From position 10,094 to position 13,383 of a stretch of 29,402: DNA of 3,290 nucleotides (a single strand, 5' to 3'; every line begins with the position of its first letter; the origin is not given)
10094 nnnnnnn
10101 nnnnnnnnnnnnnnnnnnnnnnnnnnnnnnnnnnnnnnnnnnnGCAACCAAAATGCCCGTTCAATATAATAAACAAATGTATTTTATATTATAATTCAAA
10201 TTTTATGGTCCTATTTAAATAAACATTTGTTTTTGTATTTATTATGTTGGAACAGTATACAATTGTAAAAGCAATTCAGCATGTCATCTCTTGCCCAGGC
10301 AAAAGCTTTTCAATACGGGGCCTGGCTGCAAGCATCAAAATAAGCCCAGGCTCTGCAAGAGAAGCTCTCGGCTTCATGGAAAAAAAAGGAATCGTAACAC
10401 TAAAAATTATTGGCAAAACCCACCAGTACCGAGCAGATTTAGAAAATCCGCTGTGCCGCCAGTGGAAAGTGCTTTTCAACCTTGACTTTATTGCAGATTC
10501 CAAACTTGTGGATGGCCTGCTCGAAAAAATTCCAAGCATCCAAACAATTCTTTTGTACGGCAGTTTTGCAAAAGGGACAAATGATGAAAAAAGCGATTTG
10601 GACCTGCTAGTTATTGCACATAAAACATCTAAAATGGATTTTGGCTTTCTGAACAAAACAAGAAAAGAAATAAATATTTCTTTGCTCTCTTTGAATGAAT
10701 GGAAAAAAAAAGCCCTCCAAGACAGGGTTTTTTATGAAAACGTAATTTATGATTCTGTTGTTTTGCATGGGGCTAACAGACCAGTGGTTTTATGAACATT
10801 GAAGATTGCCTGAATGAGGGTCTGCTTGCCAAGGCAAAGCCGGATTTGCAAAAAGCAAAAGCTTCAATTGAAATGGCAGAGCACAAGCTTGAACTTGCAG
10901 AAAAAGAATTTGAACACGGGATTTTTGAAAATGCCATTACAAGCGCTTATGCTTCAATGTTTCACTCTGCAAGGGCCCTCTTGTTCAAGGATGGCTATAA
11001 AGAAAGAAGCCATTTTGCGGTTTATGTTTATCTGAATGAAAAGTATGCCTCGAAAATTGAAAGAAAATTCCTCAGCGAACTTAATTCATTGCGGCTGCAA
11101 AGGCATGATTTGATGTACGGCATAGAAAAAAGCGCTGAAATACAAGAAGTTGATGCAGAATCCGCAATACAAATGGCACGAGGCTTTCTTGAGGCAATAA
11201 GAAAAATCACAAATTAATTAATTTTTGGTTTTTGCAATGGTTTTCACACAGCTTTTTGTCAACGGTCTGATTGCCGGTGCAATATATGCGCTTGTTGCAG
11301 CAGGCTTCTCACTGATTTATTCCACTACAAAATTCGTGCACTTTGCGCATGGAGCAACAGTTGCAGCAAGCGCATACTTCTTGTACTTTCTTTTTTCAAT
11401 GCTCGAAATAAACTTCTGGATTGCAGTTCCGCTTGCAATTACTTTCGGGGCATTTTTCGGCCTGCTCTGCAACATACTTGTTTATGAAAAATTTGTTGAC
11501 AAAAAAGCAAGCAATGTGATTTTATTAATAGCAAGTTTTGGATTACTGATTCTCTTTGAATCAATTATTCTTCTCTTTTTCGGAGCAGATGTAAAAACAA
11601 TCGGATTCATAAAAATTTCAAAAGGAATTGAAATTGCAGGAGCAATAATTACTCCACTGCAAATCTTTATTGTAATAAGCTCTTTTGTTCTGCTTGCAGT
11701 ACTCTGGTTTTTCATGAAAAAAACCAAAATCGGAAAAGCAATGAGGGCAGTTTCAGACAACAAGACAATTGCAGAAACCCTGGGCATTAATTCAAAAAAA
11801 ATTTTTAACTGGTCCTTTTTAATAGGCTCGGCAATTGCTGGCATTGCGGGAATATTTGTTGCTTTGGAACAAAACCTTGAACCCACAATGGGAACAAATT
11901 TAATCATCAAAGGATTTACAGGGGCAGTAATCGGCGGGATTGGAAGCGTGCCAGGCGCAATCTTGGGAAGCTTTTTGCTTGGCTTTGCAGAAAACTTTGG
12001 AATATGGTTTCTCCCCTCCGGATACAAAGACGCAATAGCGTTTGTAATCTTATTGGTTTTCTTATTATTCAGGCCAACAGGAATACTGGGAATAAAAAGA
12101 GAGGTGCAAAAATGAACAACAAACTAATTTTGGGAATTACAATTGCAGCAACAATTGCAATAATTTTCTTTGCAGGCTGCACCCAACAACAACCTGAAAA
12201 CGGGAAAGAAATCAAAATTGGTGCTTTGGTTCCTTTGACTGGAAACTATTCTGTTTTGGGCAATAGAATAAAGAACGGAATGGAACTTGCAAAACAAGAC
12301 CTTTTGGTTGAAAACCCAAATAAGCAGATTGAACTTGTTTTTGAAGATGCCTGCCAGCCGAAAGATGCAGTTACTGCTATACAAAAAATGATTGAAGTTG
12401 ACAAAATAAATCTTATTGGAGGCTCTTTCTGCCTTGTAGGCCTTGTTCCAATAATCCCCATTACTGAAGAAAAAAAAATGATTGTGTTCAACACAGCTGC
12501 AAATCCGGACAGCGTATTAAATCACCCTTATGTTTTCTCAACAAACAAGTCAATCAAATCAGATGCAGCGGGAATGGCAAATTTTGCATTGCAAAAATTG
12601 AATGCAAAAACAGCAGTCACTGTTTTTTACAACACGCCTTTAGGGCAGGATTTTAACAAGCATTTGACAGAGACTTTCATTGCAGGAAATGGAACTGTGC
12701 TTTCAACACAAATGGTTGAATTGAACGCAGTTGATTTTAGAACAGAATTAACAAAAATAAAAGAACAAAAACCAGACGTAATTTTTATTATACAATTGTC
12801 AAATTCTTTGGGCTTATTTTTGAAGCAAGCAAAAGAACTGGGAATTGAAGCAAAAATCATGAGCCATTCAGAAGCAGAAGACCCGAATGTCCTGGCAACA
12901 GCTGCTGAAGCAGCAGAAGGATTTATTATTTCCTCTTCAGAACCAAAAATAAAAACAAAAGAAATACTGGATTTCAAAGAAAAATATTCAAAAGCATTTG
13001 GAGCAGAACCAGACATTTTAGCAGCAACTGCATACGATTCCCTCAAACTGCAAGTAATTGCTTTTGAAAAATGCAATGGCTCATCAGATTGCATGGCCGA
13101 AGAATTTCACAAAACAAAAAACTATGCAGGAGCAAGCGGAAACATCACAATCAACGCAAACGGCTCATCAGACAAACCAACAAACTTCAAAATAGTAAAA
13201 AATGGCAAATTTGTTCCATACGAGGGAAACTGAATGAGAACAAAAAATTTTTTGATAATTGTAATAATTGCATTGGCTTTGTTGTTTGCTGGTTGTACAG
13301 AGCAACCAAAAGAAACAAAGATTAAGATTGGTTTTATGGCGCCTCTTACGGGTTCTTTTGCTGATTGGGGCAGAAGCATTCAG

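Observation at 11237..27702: One Liv-type ABC translocon scattered among eight divergent substrate-binding protein paralogs and four inserted regulatory/auxiliary modules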

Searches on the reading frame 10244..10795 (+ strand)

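Call 5: search_protein_families(library=pfam, proteins=[window:10244-10795:+])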
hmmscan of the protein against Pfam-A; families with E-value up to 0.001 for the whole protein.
window:10244-10795:+ (183 aa): 2 families
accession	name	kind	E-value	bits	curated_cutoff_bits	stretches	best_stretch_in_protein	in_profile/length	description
PF18765.7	Polbeta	-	5.5e-10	39.7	26.9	1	92-169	6-88/93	Polymerase beta, Nucleotidyltransferase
PF01909.29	NTP_transf_2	-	2.5e-08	34.6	21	1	87-141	3-48/93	Nucleotidyltransferase domain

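Call 65: search_protein_families(library=padloc, proteins=[window:10244-10795:+], max_evalue=0.001)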
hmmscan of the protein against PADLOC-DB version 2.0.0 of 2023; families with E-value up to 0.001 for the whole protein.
window:10244-10795:+ (183 aa): 10 families
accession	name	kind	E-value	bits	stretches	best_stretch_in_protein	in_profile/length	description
PDLC04368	PDC-M05A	-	8.5e-22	76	1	12-171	20-184/201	-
PDLC04372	PDC-M05A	-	1.7e-13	49.2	1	30-171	7-153/167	-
PDLC04369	PDC-M05A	-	4.4e-10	37.5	1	10-173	18-182/201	-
PDLC04370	PDC-M05A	-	1.3e-07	29.7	1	19-157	28-173/194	-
PDLC04903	PDC-S09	-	7.1e-07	27.5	1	99-130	26-57/108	-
PDLC04904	PDC-S09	-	1.6e-06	26.3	1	99-129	25-55/104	-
PDLC04902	PDC-S09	-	1.9e-06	26.1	1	98-134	20-56/97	-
PDLC04906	PDC-S09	-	2.3e-06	25.9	1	98-131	23-56/98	-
PDLC04907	PDC-S09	-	2.3e-05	22.5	1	96-129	24-57/114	-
PDLC04371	PDC-M05A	-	5.5e-05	20.9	1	14-130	40-157/211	-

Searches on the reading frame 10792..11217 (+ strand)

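Call 5: search_protein_families(library=pfam, proteins=[window:10792-11217:+])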
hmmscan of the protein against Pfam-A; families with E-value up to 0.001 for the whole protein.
window:10792-11217:+ (141 aa): 1 family
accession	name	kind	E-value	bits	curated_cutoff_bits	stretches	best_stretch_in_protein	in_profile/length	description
PF05168.19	HEPN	-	5.4e-15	56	22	1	23-138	2-116/117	HEPN domain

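Call 65: search_protein_families(library=padloc, proteins=[window:10792-11217:+], max_evalue=0.001)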
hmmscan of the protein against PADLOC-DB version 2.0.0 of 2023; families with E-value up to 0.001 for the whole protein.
window:10792-11217:+ (141 aa): 1 family
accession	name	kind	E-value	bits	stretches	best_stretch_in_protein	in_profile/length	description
PDLC04375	PDC-M05B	-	7.4e-05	21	1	6-137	17-146/151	-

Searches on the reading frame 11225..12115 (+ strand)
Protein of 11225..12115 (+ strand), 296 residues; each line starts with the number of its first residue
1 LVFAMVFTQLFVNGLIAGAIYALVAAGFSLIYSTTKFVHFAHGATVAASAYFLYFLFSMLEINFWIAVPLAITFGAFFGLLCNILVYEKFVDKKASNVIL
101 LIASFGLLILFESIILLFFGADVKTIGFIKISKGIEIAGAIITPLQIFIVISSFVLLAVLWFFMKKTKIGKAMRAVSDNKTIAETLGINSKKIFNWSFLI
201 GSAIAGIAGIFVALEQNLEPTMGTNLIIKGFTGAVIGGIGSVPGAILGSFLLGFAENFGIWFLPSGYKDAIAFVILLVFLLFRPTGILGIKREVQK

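Call 3: search_protein_families(library=pfam, proteins=[window:11225-12115:+])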
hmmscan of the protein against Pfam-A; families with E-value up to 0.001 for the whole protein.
window:11225-12115:+ (296 aa): 1 family
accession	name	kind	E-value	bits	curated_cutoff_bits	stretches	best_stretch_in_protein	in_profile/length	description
PF02653.21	BPD_transp_2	-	4.1e-43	147.9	26.8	1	11-280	2-269/269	Branched-chain amino acid transport system / permease component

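Call 55: search_protein_families(library=ncbifam, proteins=[window:11225-12115:+], max_evalue=0.001)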
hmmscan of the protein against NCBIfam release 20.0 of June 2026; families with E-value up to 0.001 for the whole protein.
window:11225-12115:+ (296 aa): 8 families
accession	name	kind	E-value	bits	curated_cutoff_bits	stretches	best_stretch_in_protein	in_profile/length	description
TIGR03409.1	urea_trans_UrtB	equivalog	1.5e-45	156.1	250.3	1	11-291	4-289/291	urea ABC transporter permease subunit UrtB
NF008011.0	PRK10740.1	equivalog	7.7e-37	127.6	379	1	6-295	7-306/308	high-affinity branched-chain amino acid ABC transporter permease LivH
TIGR03622.1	urea_t_UrtB_arc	equivalog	7.7e-20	71.3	374.25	1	19-291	12-280/284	urea ABC transporter, permease protein UrtB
NF040906.3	GguB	equivalog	2.6e-11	43.4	450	1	149-278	227-364/375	multiple monosaccharide ABC transporter permease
NF007067.0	PRK09512.1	equivalog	3.1e-10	39.7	398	1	12-279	47-314/321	ribose ABC transporter permease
NF011961.0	PRK15432.1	equivalog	7.2e-09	35.3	388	1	18-283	44-304/344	autoinducer 2 ABC transporter permease LsrC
NF008450.0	PRK11301.1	subfamily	1.6e-08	34.4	366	1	154-293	269-411/418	high-affinity branched-chain amino acid ABC transporter permease LivM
TIGR03408.1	urea_trans_UrtC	equivalog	1.7e-06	28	296.2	1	93-290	113-313/313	urea ABC transporter permease subunit UrtC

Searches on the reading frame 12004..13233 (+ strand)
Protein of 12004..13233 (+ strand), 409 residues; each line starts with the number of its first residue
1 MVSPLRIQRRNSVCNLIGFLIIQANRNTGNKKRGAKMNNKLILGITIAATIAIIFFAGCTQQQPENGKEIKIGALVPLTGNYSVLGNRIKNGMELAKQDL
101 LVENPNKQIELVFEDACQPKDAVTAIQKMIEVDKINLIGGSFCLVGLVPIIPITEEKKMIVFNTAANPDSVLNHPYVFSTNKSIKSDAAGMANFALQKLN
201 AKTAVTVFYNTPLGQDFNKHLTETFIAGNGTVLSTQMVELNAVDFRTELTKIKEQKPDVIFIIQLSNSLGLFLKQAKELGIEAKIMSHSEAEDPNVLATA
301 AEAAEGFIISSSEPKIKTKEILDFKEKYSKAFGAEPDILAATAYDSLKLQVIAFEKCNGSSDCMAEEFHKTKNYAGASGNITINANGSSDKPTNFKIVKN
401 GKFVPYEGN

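Call 3: search_protein_families(library=pfam, proteins=[window:12004-13233:+])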
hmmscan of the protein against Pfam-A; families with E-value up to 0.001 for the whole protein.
window:12004-13233:+ (409 aa): 3 families
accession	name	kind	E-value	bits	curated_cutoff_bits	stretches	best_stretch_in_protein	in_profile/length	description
PF13458.12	Peripla_BP_6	-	3.6e-49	168.7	31.7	1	69-387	1-327/343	Periplasmic binding protein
PF13433.12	Peripla_BP_5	-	7.1e-14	52.1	27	1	70-386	1-324/363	Periplasmic binding protein domain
PF01094.35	ANF_receptor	-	1e-13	51.5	25.4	1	105-392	21-343/353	Receptor family ligand binding region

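Call 38: search_solved_structures(query=window:12112-13233:+, max_evalue=1e-12)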
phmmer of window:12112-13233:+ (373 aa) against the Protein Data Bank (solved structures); distinct sequences matched with E-value up to 1e-12: 14.
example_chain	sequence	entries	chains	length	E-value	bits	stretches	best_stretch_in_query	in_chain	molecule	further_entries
3td9_A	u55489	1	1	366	3.4e-34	121.6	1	32-366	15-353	Branched chain amino acid ABC transporter, periplasmic amino acid-binding protein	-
4ey3_A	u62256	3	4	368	9.6e-25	90.6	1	34-327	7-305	Twin-arginine translocation pathway signal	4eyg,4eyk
4gnr_A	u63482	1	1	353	1.1e-17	67.4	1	32-367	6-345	ABC transporter substrate-binding protein-branched chain amino acid transport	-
3ip5_A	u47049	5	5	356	5e-16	61.9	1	36-356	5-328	ABC transporter, substrate binding protein (Amino acid)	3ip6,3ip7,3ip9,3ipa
4n0q_A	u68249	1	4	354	3.4e-15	59.2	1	32-367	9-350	Leu/Ile/Val-binding protein homolog 3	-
3ipc_A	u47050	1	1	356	4.1e-15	58.9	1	36-356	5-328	ABC transporter, substrate binding protein (Amino acid)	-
8tg1_A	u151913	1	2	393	1.2e-14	57.3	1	28-349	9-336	Extracellular ligand-binding receptor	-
4evq_A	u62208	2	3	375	2.5e-14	56.3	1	33-324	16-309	Putative ABC transporter subunit, substrate-binding component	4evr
1z15_A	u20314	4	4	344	3.1e-14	56.1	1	33-276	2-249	Leu/Ile/Val-binding protein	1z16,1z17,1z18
4f06_A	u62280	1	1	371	4.1e-14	55.7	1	30-327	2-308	Extracellular ligand-binding receptor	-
2liv_A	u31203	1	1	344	5.8e-14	55.1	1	33-276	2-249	LEUCINE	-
4evs_A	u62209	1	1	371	1e-13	54.4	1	30-326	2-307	PUTATIVE ABC TRANSPORTER SUBUNIT, SUBSTRATE-BINDING COMPONENT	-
4zpj_A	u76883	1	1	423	1.3e-13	54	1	23-345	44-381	Extracellular ligand-binding receptor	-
1usg_A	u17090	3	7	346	7.3e-13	51.5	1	33-275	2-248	LEUCINE-SPECIFIC BINDING PROTEIN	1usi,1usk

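Call 68: find_homologous_proteins(query=window:12112-13233:+, max_evalue=1e-40)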
Query window:12112-13233:+ (373 aa): 127 proteins with E <= 1e-40 among 5613 candidates; the best 120 are listed.
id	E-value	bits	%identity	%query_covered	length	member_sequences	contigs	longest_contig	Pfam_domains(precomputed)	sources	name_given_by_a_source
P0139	1.9e-239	811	100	100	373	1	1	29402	PF01094.35,PF13433.13,PF13458.13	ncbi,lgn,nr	ncbi:MAG: ABC transporter substrate-binding protein [Candidatus ainarchaeum sp.]|nr:ABC transporter 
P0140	5.8e-136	471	58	98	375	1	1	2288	PF01094.35,PF13433.13,PF13458.13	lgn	-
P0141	7.2e-135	468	60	93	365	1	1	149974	PF01094.35,PF13433.13,PF13458.13,PF04348.20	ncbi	-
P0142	2.2e-132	459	59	92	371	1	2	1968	PF01094.35,PF13433.13,PF13458.13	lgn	-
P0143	1.4e-125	437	55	95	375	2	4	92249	PF01094.35,PF13433.13,PF13458.13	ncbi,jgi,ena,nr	ncbi:ABC transporter substrate-binding protein [Candidatus Pacearchaeota archaeon]|nr:ABC transporte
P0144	2.3e-125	436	55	93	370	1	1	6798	PF01094.35,PF13433.13,PF13458.13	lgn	-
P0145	1.3e-124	434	59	91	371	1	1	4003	PF01094.35,PF13433.13,PF13458.13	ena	-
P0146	3.8e-124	432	57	96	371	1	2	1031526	PF01094.35,PF13433.13,PF13458.13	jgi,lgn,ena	-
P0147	1.1e-123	431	54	97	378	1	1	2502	PF01094.35,PF13433.13,PF13458.13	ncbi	-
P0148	8.2e-123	428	56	90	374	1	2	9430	PF01094.35,PF13433.13,PF13458.13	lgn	-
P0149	1.3e-122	427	53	99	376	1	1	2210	PF01094.35,PF13433.13,PF13458.13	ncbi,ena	-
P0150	1.3e-122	427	56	92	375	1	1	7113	PF01094.35,PF13433.13,PF13458.13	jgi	jgi:branched-chain amino acid transport system substrate-binding protein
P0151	1.6e-122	427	52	99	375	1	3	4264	PF01094.35,PF13433.13,PF13458.13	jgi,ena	-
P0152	2.7e-121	423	56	91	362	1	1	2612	PF01094.35,PF13433.13,PF13458.13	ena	-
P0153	3.5e-121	423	53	97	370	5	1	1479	PF01094.35,PF13433.13,PF13458.13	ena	-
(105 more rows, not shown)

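Call 79: predict_structure(alignment_id=A1)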
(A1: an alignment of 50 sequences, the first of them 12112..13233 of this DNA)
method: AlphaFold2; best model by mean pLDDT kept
length: 373 residues; sequences in the alignment: 50
mean_pLDDT: 95.0   pTM: 0.88
mean pLDDT of the five models: 95.0, 94.9, 94.9, 94.5, 94.2
residues with pLDDT >= 90: 340; 70-90: 21; 50-70: 7; < 50: 5
segments of 3 or more residues with pLDDT < 50: 24-28
pLDDT, mean of each block of 10 residues (from residue 1): 80 86 54 93 96 98 97 97 97 98 96 98 97 97 97 98 98 96 99 98 95 98 98 98 98 96 98 95 98 97 97 98 97 97 97 95 97 79
secondary structure, 60 per line:
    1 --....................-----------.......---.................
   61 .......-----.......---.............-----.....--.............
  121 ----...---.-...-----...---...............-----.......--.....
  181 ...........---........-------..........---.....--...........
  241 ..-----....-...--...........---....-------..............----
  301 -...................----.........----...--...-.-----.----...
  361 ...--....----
elements in order: H3-22 E34-40 H44-67 E73-79 H83-95 E101-105 H108-120 E125-127 E141-143 H148-161 E167-173 H176-191 E195-202 H210-219 E223-227 H230-242 E248-251 H258-268 E272-275 H283-296 H302-320 H325-333 E338-340 E343-345 E358-363 E366-369

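Call 81: fold_search(model_id=the predicted structure, library=pdb)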
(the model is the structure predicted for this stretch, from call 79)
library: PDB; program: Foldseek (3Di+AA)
matches with E <= 10: 1905; with E <= 0.001: 1047
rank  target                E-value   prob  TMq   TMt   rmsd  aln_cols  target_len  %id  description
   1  3td9                  3.8e-31  1.00  0.84  0.89   2.0       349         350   26  Crystal structure of a Leucine binding protein LivK (TM1135) from Thermotoga maritima MSB8 at 1.90 A resolution (released 2011-09-07)
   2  4gnr                  8.6e-29  1.00  0.81  0.87   3.1       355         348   21  1.0 Angstrom resolution crystal structure of the branched-chain amino acid transporter substrate binding protein LivJ fr (released 2012-09-05)
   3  4evq_A                4.5e-27  1.00  0.84  0.86   2.4       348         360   22  Crystal structure of ABC transporter from R. palustris - solute binding protein (RPA0668) in complex with 4-hydroxyben (released 2012-05-23)
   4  4nv3_A                2.1e-26  1.00  0.82  0.84   2.8       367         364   21  The crystal structure of a solute-binding protein (N280D mutant) from Anabaena variabilis ATCC 29413 in complex with v (released 2013-12-11)
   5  4ey3                  2.1e-26  1.00  0.78  0.80   3.1       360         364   23  Crystal structure of solute binding protein of ABC transporter in complex with p-hydroxybenzoic acid (released 2012-05-30)
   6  4eyg_B                3.6e-26  1.00  0.79  0.80   3.1       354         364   23  Crystal structure of solute binding protein of ABC transporter from Rhodopseudomonas palustris BisB5 in complex with v (released 2012-05-30)
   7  3hut                  3.6e-26  1.00  0.68  0.72   5.1       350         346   16  Crystal structure of a putative branched-chain amino acid ABC transporter from Rhodospirillum rubrum (released 2009-06-30)
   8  4eyg_A                4.3e-26  1.00  0.79  0.81   3.1       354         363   23  Crystal structure of solute binding protein of ABC transporter from Rhodopseudomonas palustris BisB5 in complex with v (released 2012-05-30)
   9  4obb_A                5.9e-26  1.00  0.82  0.84   2.7       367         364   21  The crystal structure of a solute-binding protein from Anabaena variabilis ATCC 29413 in complex with (3S)-3-methyl-2- (released 2014-03-19)
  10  4evq_B                9.0e-26  1.00  0.82  0.82   2.8       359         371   21  Crystal structure of ABC transporter from R. palustris - solute binding protein (RPA0668) in complex with 4-hydroxyben (released 2012-05-23)
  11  4n0q_B                1.2e-25  1.00  0.82  0.89   2.5       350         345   22  Crystal Structure of an ABC transporter, substrate-binding protein from Brucella melitensis 16M in complex with L-Leuc (released 2013-11-06)
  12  4evs                  3.0e-25  1.00  0.81  0.82   2.7       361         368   21  Crystal structure of ABC transporter from R. palustris - solute binding protein (RPA0985) in complex with 4-hydroxybenzo (released 2012-05-23)
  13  4n0q_A                3.9e-25  1.00  0.82  0.88   2.5       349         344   22  Crystal Structure of an ABC transporter, substrate-binding protein from Brucella melitensis 16M in complex with L-Leuc (released 2013-11-06)
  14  4zpj                  7.3e-24  1.00  0.79  0.79   3.3       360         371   20  ABC transporter substrate-binding protein from Sphaerobacter thermophilus (released 2015-05-20)
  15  4f06                  8.2e-24  1.00  0.81  0.82   2.8       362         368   21  Crystal structure of solute binding protein of ABC transporter from Rhodopseudomonas palustris HaA2 RPB_2270 in complex  (released 2012-08-15)
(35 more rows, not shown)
